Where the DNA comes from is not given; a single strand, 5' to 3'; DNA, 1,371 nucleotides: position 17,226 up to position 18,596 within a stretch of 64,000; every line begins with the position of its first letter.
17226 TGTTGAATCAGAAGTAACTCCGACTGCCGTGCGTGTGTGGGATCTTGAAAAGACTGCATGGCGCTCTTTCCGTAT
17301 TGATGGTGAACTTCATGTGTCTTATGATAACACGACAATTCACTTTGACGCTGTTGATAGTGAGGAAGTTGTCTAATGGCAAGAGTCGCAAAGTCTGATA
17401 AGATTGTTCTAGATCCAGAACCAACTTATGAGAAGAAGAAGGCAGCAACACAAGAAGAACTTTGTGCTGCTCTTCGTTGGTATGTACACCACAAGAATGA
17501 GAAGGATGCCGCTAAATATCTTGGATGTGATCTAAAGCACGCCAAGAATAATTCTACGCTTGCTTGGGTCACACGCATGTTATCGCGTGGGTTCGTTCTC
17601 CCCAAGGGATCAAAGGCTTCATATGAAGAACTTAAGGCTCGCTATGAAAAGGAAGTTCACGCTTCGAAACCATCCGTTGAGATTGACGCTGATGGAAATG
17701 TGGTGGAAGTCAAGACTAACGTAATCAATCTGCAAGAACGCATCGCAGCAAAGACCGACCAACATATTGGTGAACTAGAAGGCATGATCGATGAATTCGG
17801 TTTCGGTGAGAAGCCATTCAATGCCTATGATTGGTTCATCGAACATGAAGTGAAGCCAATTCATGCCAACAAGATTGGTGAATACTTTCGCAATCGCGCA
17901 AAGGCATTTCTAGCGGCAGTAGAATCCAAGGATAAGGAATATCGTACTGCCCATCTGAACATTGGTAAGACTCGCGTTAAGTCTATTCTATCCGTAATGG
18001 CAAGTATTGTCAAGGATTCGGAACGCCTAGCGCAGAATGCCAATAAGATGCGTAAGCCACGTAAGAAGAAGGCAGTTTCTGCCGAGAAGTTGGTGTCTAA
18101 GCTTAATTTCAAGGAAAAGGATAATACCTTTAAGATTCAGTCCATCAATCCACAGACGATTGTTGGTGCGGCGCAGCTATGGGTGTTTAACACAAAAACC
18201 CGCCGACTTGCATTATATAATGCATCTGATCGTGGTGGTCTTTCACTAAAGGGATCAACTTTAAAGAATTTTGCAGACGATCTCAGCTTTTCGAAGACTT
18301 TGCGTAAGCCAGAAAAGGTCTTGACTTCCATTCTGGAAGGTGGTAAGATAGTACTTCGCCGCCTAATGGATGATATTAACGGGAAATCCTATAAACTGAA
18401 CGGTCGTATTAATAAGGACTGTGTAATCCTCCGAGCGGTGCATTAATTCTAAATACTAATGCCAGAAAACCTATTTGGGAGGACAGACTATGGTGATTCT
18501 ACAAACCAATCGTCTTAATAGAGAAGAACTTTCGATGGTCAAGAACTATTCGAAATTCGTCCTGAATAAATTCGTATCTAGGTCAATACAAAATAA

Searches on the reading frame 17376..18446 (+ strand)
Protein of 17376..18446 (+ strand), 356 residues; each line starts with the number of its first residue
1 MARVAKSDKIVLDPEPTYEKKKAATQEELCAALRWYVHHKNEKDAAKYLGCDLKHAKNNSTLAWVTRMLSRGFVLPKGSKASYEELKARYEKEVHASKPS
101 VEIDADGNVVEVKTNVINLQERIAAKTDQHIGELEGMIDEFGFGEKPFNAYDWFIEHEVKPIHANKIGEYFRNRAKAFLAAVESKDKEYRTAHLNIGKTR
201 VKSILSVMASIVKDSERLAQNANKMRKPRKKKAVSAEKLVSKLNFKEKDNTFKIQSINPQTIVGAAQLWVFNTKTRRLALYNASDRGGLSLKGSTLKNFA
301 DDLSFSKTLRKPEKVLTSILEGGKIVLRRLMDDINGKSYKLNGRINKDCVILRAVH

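Call 10: search_protein_families(library=phrogs, proteins=[window:17376-18446:+], max_evalue=0.001)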
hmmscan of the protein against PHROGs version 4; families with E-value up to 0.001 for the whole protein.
window:17376-18446:+ (356 aa): 1 family
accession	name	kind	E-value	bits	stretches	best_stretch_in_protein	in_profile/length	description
phrog_11903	-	unknown function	6.6e-62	210.8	1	5-354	16-382/383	-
